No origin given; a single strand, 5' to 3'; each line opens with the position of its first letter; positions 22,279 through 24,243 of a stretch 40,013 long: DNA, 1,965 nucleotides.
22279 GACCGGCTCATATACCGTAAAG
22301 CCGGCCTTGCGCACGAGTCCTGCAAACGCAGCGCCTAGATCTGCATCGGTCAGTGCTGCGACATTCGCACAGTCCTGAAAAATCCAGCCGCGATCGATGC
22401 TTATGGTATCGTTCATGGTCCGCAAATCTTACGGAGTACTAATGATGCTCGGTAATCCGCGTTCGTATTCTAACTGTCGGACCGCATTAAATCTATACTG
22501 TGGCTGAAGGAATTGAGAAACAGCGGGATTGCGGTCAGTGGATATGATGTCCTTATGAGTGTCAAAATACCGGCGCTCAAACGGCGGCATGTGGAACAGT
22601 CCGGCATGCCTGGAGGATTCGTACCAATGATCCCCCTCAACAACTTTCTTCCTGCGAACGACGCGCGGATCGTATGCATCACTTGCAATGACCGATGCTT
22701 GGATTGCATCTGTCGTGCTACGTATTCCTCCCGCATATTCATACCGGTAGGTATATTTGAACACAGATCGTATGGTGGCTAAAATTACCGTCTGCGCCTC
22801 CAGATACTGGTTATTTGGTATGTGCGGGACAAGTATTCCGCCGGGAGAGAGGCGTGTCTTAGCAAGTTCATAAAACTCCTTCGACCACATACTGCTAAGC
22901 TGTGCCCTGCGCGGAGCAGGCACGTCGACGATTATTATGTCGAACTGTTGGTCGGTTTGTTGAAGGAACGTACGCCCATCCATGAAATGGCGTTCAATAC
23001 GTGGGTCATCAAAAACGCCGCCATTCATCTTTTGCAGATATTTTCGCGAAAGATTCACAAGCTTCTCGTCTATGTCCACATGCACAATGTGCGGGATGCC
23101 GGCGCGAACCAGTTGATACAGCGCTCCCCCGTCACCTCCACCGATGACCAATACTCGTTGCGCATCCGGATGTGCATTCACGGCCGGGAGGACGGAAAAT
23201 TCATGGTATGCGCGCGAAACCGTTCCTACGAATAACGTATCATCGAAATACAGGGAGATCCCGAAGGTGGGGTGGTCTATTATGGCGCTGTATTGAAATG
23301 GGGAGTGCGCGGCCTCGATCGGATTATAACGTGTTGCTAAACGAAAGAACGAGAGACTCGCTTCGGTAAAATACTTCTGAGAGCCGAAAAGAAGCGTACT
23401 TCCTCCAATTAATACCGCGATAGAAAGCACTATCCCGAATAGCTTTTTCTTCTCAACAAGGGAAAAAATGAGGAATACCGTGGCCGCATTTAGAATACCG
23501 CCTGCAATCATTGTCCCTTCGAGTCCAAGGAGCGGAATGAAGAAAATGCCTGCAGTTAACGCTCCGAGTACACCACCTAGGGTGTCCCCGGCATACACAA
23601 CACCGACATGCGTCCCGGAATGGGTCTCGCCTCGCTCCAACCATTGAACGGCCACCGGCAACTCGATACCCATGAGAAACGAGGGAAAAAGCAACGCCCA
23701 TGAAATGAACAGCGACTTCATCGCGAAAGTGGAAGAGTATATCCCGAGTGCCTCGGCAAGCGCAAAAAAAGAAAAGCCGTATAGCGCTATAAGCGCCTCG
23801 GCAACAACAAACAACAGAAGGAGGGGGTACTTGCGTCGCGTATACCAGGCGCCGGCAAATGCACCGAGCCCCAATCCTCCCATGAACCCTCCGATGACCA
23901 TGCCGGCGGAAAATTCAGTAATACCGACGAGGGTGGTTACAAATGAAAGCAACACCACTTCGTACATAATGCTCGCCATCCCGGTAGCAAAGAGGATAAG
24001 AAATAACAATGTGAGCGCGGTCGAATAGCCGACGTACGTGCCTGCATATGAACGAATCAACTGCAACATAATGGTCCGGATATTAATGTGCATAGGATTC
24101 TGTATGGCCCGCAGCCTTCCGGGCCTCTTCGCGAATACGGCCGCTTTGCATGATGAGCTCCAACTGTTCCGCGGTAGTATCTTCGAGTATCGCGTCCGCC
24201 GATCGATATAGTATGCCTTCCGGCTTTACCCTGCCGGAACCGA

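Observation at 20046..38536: Four small membrane-anchored peptides share an invariant C-terminal [FY][VI]SCGGF tail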

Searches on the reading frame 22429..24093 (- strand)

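Call 3: search_protein_families(library=pfam, proteins=[window:22429-24093:-])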
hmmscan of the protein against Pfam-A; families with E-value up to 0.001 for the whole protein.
window:22429-24093:- (554 aa): 2 families
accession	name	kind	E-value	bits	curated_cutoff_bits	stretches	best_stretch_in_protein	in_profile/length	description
PF01564.23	Spermine_synth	-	1.6e-32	113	22.9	1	295-451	3-158/186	Spermine/spermidine synthase domain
PF05430.17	Methyltransf_30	-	0.00085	19.7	22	0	365-422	32-87/124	S-adenosyl-L-methionine-dependent methyltransferase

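Call 14: search_protein_families(library=ncbifam, max_evalue=0.01, proteins=[window:22429-24093:-])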
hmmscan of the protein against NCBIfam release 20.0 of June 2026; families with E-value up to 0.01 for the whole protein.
window:22429-24093:- (554 aa): 7 families
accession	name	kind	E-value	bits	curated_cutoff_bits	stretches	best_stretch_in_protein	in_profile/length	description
NF002956.0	PRK03612.1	equivalog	4.9e-63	213.3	472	1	27-452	19-445/522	polyamine aminopropyltransferase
NF002010.0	PRK00811.1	equivalog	8.4e-48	163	260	1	257-508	24-282/287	polyamine aminopropyltransferase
TIGR00417.1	speE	equivalog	2e-39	135.5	249.55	1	261-505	22-271/271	spermidine synthase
NF037959.1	MFS_SpdSyn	subfamily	1.2e-26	93.6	40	1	40-447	3-408/480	fused MFS/spermidine synthase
NF002435.0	PRK01581.1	equivalog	2.8e-25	89.2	537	1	278-423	117-266/374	polyamine aminopropyltransferase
NF003380.0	PRK04457.1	equivalog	2.5e-07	30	304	1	309-423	68-178/265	polyamine aminopropyltransferase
NF033380.1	Rlm_2499C5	equivalog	0.0055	15.5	650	1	311-423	221-334/391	23S rRNA (cytosine(2499)-C(5))-methyltransferase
